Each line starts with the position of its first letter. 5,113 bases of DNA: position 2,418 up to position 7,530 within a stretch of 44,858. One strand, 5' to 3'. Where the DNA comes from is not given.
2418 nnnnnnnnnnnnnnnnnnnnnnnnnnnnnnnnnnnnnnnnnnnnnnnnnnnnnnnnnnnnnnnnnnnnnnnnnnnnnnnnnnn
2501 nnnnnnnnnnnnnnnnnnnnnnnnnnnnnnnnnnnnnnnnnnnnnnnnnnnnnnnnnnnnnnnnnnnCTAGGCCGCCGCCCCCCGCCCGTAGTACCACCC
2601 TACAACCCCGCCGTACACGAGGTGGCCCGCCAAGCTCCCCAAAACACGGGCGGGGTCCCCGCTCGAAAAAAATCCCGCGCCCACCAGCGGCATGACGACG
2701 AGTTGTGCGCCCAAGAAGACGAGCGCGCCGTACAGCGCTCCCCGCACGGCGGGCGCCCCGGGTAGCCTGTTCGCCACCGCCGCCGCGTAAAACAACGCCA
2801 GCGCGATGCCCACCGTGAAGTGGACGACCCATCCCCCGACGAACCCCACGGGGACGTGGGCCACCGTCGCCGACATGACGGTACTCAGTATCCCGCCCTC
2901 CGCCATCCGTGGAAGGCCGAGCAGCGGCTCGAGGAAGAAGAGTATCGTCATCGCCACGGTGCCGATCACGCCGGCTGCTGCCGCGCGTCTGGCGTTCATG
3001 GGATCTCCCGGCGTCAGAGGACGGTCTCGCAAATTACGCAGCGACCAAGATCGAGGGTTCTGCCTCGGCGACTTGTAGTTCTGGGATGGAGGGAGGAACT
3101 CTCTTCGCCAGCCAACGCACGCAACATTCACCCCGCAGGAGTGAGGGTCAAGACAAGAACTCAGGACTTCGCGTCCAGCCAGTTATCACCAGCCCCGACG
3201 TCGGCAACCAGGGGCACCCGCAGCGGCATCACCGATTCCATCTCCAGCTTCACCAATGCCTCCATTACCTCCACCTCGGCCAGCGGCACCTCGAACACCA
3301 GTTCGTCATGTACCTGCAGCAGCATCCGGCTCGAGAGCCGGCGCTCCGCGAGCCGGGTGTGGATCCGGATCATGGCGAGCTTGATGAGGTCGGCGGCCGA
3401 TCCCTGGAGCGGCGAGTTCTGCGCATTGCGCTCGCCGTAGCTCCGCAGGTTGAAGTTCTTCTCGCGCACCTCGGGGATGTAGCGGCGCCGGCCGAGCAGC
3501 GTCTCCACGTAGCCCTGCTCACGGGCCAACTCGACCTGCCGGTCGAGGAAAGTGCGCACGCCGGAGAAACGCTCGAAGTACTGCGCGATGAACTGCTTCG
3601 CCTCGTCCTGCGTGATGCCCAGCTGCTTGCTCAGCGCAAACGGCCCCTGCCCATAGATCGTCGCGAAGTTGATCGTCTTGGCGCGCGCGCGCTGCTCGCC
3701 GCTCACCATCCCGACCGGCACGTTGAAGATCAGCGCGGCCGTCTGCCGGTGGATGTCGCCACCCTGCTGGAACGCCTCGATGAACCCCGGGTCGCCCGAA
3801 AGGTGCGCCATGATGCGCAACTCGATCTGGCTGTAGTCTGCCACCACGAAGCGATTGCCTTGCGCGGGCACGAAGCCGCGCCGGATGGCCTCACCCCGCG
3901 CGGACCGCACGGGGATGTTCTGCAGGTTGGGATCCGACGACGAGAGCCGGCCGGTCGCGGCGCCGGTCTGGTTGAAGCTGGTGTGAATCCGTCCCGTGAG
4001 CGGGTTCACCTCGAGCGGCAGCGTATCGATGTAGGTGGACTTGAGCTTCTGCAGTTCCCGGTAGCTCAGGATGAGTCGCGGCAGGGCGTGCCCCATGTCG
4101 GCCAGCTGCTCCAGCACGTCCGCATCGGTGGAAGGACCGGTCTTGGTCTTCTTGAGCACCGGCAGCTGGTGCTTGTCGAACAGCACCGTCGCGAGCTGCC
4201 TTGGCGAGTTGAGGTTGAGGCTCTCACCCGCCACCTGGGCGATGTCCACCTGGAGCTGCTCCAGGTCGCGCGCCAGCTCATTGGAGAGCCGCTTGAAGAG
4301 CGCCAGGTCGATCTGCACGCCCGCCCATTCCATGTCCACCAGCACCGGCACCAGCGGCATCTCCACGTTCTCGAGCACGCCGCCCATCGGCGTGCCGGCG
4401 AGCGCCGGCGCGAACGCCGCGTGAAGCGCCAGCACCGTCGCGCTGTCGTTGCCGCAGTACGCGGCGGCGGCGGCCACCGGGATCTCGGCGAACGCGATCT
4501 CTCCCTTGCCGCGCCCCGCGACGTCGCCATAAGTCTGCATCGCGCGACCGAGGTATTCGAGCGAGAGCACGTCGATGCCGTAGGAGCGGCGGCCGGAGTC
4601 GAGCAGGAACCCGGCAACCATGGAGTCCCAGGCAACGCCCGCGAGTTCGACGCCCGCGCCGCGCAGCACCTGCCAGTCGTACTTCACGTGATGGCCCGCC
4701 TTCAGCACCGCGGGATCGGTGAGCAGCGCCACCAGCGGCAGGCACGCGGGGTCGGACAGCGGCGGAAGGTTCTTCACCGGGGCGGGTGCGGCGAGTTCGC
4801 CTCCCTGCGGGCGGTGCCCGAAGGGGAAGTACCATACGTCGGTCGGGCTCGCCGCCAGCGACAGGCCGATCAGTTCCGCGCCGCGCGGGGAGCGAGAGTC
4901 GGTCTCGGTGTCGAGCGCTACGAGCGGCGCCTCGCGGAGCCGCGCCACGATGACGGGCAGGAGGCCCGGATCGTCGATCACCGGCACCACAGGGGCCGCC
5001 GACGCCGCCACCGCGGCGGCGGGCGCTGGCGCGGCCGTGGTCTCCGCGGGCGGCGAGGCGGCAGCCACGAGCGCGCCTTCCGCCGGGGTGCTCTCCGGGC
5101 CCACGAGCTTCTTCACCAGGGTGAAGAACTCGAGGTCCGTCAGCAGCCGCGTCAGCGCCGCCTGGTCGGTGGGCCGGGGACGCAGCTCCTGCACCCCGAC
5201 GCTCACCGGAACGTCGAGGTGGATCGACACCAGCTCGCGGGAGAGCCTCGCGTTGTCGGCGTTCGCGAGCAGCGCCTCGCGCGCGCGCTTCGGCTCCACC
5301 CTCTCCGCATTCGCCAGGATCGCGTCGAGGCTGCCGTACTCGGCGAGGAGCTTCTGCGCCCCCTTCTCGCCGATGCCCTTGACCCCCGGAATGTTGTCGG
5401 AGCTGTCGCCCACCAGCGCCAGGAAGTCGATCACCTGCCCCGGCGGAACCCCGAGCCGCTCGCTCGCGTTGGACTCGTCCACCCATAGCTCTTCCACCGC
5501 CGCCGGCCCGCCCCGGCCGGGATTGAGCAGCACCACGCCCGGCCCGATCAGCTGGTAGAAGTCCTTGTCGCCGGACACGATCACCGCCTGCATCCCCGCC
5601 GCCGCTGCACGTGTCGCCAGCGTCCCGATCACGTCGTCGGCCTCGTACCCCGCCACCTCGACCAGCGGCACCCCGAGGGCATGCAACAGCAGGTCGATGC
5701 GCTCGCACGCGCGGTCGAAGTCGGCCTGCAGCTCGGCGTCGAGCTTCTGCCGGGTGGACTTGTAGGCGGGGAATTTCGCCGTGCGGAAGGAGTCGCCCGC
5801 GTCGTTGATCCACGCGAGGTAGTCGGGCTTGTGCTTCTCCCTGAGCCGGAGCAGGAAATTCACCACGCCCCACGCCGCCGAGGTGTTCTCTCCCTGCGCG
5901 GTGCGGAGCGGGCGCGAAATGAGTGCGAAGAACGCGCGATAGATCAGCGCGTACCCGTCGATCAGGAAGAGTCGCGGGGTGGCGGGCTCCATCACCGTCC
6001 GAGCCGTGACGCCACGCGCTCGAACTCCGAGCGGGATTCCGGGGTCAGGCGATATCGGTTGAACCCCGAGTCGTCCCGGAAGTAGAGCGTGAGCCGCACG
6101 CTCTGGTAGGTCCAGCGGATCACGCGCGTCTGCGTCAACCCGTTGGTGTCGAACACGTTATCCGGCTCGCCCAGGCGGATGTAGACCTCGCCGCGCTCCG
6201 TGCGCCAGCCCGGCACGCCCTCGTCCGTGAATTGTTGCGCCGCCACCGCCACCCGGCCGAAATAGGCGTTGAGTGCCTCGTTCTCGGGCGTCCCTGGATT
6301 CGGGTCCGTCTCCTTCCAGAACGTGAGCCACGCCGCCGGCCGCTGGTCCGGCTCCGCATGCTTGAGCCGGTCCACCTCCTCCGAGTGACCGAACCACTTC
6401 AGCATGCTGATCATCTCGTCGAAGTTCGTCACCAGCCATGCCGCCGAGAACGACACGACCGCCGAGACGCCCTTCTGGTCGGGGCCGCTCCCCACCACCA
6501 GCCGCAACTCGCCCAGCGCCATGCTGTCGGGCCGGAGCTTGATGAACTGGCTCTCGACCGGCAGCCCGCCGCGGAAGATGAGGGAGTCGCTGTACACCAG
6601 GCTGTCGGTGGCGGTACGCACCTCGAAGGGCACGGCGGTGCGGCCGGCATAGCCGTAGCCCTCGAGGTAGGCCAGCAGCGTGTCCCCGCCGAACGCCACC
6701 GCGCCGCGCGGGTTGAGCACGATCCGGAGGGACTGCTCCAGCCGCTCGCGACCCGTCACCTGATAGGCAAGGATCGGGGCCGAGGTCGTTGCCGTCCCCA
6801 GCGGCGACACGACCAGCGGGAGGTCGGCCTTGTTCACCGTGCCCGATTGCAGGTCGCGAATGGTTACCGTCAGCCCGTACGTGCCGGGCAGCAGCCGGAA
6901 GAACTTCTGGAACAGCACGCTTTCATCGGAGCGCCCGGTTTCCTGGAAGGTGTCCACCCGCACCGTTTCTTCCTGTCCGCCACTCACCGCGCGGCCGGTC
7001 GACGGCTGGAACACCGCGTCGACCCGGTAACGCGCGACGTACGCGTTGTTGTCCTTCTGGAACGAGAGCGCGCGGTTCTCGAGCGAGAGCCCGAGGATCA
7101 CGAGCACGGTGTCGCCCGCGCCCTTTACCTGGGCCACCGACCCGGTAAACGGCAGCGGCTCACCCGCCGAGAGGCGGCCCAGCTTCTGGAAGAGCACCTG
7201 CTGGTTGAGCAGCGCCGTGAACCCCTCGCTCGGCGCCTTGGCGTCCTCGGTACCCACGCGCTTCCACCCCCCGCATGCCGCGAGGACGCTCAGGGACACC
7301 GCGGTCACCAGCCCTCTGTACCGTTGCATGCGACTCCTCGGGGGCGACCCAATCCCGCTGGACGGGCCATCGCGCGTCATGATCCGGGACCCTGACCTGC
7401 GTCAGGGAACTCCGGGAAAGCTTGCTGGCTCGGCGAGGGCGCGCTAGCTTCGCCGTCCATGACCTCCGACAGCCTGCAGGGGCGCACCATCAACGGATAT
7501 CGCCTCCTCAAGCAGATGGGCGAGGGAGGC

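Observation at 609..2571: Cyc2-like fused monoheme cytochrome-porin divergently paired with a periplasmic cytochrome c: candidate outer-membrane electron conduit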

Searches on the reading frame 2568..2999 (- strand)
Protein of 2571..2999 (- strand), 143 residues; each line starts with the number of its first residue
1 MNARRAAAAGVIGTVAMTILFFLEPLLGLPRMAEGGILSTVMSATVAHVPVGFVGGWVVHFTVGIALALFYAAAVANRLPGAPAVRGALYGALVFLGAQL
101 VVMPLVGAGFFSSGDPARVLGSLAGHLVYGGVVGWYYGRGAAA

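Call 68: find_homologous_proteins(query=window:2571-2999:-, max_evalue=0.001)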
Query seq(143 aa) (143 aa): 189 proteins with E <= 0.001 among 1028 candidates; the best 120 are listed.
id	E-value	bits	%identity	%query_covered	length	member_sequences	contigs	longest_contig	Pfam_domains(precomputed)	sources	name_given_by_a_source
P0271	1.1e-80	287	100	100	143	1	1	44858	PF07274.18,PF20587.4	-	-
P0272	5.1e-79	281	99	100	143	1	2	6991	PF07274.18,PF20587.4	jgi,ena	-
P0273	6.4e-79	281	98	100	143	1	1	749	PF07274.18,PF20587.4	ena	-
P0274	2.2e-78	279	98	100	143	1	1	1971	PF07274.18,PF20587.4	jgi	-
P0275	3.2e-76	272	97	100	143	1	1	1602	PF07274.18,PF20587.4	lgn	-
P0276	4.7e-76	272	96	100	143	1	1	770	PF20587.4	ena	-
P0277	9.2e-72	258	89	99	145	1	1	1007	PF07274.18,PF20587.4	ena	-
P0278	1.5e-71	257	92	100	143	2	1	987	PF07274.18,PF20587.4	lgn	-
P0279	6.9e-71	255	89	99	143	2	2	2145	PF07274.18,PF20587.4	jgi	jgi:uncharacterized membrane protein YagU involved in acid resistance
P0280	1.4e-70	254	85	100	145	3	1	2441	PF07274.18,PF20587.4,PF11158.14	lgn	-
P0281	1.5e-70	254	87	100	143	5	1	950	PF07274.18,PF20587.4,PF11158.14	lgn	-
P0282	1.4e-69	251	85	100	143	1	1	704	PF07274.18,PF20587.4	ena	-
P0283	5.8e-69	249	84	99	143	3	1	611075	PF07274.18,PF20587.4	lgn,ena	-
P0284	4.0e-68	246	83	100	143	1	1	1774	PF07274.18,PF20587.4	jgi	jgi:uncharacterized protein DUF6789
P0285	4.1e-68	246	87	97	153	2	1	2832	PF07274.18,PF20587.4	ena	-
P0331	8.9e-42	161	60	97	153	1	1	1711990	PF07274.18,PF20587.4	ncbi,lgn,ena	-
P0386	3.1e-24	104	46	98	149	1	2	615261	PF20587.4,PF11158.14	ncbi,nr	ncbi:MAG: DUF2938 family protein [Bacteroidetes bacterium]|nr:DUF2938 family protein [Bacteroidota b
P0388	3.6e-23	100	51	97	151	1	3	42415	PF20587.4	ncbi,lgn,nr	ncbi:MAG: hypothetical protein HY704_06780 [Gemmatimonadetes bacterium]|nr:hypothetical protein [Gem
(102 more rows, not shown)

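Call 69: find_encoding_contigs(protein=P0386, flank=4000, max_places=1)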
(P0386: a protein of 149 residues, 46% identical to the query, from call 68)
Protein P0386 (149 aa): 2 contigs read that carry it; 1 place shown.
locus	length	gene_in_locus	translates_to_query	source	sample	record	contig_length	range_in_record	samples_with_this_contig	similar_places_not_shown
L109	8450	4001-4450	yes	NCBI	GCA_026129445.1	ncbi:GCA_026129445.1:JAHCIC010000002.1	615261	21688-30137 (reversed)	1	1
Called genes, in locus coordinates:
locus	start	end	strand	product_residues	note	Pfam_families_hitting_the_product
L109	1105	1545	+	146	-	-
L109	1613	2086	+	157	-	PF14534:DUF4440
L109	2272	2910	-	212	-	PF13508:Acetyltransf_7 (weak), PF13673:Acetyltransf_10 (weak)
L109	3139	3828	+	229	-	PF00027:cNMP_binding, PF13545:HTH_Crp_2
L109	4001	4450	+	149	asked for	PF20587:DUF6789, PF11158:DUF2938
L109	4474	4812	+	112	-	PF00085:Thioredoxin, PF13098:Thioredoxin_2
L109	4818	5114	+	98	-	PF13192:Thioredoxin_3 (weak)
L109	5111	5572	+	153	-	-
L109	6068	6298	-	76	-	-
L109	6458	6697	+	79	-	-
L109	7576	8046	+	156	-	PF13883:CREG_beta-barrel, PF01243:PNPOx_N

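Call 70: find_encoding_contigs(protein=P0388, flank=4000, max_places=1)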
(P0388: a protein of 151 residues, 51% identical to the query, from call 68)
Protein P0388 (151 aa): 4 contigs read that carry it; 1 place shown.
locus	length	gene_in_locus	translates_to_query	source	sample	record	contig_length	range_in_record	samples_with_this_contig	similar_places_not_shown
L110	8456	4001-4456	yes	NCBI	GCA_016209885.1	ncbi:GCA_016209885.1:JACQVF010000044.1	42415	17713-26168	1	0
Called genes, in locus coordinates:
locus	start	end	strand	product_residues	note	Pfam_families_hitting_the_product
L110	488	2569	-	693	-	PF13098:Thioredoxin_2 (faint), PF00578:AhpC-TSA, PF08534:Redoxin, PF00085:Thioredoxin (weak), PF13905:Thioredoxin_8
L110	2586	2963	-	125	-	-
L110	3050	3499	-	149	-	-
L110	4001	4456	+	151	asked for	PF20587:DUF6789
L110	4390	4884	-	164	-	PF07992:Pyr_redox_2 (weak)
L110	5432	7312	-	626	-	PF00009:GTP_EFTU, PF03144:GTP_EFTU_D2 (faint), PF00679:EFG_C, PF21018:BipA_C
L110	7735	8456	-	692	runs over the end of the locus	PF02554:CstA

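Call 71: find_encoding_contigs(protein=P0331, flank=4000, max_places=1)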
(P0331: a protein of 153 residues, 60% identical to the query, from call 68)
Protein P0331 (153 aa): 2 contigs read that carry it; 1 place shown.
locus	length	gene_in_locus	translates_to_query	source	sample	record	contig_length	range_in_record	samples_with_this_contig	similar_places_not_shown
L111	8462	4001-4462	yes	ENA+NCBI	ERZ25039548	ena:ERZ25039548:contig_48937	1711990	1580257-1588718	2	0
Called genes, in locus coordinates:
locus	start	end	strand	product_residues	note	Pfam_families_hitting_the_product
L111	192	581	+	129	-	-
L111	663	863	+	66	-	-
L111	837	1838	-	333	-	PF02558:ApbA, PF08546:ApbA_C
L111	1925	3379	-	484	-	PF00171:Aldedh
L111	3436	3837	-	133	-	PF00034:Cytochrom_C (weak), PF13442:Cytochrome_CBB3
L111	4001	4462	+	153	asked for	PF20587:DUF6789, PF07274:DUF1440 (weak)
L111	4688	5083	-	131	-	-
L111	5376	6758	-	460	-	PF00753:Lactamase_B (weak), PF16661:Lactamase_B_6, PF12706:Lactamase_B_2, PF10996:Beta-Casp, PF07521:RMMBL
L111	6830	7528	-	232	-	PF01594:AI-2E_transport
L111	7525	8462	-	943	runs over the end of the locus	PF00690:Cation_ATPase_N, PF00122:E1-E2_ATPase, PF00702:Hydrolase, PF13246:Cation_ATPase, PF08282:Hydrolase_3 (faint), PF00689:Cation_ATPase_C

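Call 85: predict_structure(alignment_id=A2)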
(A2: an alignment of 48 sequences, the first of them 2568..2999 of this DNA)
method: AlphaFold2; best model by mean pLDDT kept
length: 143 residues; sequences in the alignment: 48
mean_pLDDT: 89.5   pTM: 0.85
mean pLDDT of the five models: 89.5, 86.0, 84.5, 82.9, 80.6
residues with pLDDT >= 90: 83; 70-90: 53; 50-70: 7; < 50: 0
segments of 3 or more residues with pLDDT < 50: none
pLDDT, mean of each block of 10 residues (from residue 1): 96 94 82 72 79 87 97 96 97 96 88 90 95 94 60
secondary structure, 60 per line:
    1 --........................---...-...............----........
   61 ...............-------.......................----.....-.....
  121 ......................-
elements in order: H3-26 H34-48 H53-75 H83-105 H110-114 H116-142

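Call 87: fold_search(model_id=the predicted structure, library=pdb)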
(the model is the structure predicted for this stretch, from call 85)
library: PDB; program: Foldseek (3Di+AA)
matches with E <= 10: 30; with E <= 0.001: 0
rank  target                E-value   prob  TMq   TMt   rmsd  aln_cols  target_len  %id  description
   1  9j2n                  2.5e+00  0.10  0.26  0.12  11.6       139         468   14  Cryo-EM structure of the human glucose transporter, GLUT7 in outward-facing open conformation (released 2024-09-25)
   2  6o7t_c                2.6e+00  0.06  0.20  0.16  12.7       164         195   15  Saccharomyces cerevisiae V-ATPase Vph1-VO (released 2019-04-03)
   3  7a0y_B                3.2e+00  0.04  0.18  0.10  16.4       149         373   17  Structure of dimeric sodium proton antiporter NhaA K300R variant, at pH 8.2, crystallized with chimeric Fab antibodies (released 2022-02-23)
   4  9a0b_A                3.7e+00  0.08  0.32  0.18  13.2       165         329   18  Structure determination of the HgcAB complex using metagenome sequence data, coevolution analysis, and ab initio struc (released 2020-06-12)
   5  9h9e_B                3.9e+00  0.09  0.27  0.27   9.3       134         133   17  Cryo-EM structure of the human GABAA receptor alpha1 subunit in complex with the assembly factor NACHO/TMEM35A (released 2024-12-04)
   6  6o7t_i                3.9e+00  0.05  0.22  0.20  13.2       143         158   17  Saccharomyces cerevisiae V-ATPase Vph1-VO (released 2019-04-03)
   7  4mpm_A                4.1e+00  0.08  0.29  0.29  11.9       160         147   14  Wild-type human neuroglobin (released 2014-01-15)
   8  7ocy_B                4.1e+00  0.03  0.19  0.06  24.2       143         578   17  Enterococcus faecalis EfrCD in complex with a nanobody (released 2022-05-18)
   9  9p1d_C                5.0e+00  0.06  0.27  0.16  15.5       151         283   12  Cas1-Cas2/3 integrase bound to foreign dsDNA fragment (released 2025-10-22)
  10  9hkk_A                5.5e+00  0.08  0.30  0.13  10.1       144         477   12  Structure of the malarial hexose transporter 1 (PfHT1) in complex with 2,5-anhydro-D-mannitol. (released 2025-12-17)
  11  4u9l_A                5.5e+00  0.02  0.17  0.14  13.7       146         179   20  Structure of a membrane protein (released 2014-12-03)
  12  8x61_C                5.7e+00  0.08  0.32  0.29  14.0       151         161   16  Cryo-EM structure of ATP-bound FtsE(E163Q)X (released 2024-05-08)
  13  5xua_B                5.7e+00  0.06  0.22  0.22  11.4       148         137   11  The ligand-free dimer of chemoreceptor MCP2201 ligand binding domain (released 2018-06-27)
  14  7myz_C                6.0e+00  0.05  0.24  0.16  14.1       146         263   16  Structure of the full length 5-TM receptor CD47 bound to Fab B6H12 (released 2021-09-08)
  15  6pe4_G                6.0e+00  0.03  0.21  0.17  13.3       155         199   17  Yeast Vo motor in complex with 1 VopQ molecule (released 2020-05-20)
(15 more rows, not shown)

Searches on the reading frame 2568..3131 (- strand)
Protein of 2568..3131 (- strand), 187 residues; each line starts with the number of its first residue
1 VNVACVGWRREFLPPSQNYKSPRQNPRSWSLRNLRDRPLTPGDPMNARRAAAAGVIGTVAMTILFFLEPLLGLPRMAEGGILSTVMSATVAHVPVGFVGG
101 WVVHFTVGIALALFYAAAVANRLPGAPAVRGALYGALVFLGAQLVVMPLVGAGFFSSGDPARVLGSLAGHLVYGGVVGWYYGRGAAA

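Call 3: search_protein_families(library=pfam, proteins=[window:2568-3131:-], max_evalue=1)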
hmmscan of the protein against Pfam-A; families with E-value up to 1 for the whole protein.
window:2568-3131:- (187 aa): 4 families
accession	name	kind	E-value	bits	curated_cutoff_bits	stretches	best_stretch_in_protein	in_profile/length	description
PF20587.3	DUF6789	-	1.9e-12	47.9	27.1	1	47-183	4-135/144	Family of unknown function (DUF6789)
PF07274.17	DUF1440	-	2.1e-06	28.2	34.7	1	99-174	55-130/135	Protein of unknown function (DUF1440)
PF11158.13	DUF2938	-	4.5e-05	23.5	31.4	1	89-180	51-144/150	Protein of unknown function (DUF2938)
PF03631.20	Virul_fac_BrkB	-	0.066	13.3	33.7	1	55-147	120-212/259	Virulence factor BrkB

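Call 4: search_protein_families(library=ncbifam, proteins=[window:2568-3131:-], max_evalue=1)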
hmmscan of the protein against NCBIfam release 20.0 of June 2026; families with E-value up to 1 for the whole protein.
window:2568-3131:- (187 aa): 0 families

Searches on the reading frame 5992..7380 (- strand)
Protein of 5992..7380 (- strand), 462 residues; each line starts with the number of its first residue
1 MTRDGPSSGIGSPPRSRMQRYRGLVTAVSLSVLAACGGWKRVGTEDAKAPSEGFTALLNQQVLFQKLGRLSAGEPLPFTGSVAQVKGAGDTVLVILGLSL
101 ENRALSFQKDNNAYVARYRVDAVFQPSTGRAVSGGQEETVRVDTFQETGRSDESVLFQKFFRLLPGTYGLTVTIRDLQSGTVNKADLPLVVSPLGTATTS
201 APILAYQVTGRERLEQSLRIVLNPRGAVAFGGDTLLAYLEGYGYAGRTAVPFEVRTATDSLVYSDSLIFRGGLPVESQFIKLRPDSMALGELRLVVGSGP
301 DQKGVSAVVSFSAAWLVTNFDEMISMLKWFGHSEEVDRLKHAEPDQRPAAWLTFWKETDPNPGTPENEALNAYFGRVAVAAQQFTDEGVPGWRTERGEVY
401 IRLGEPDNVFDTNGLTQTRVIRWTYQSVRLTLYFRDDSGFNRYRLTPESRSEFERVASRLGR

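Call 48: search_protein_families(library=pfam, proteins=[window:5992-7380:-], max_evalue=0.01)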
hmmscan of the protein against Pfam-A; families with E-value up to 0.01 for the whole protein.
window:5992-7380:- (462 aa): 1 family
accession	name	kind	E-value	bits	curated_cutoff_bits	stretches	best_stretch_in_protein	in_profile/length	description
PF20094.4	GWxTD_dom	-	4.3e-13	49.8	26.9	1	315-431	25-136/172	GWxTD domain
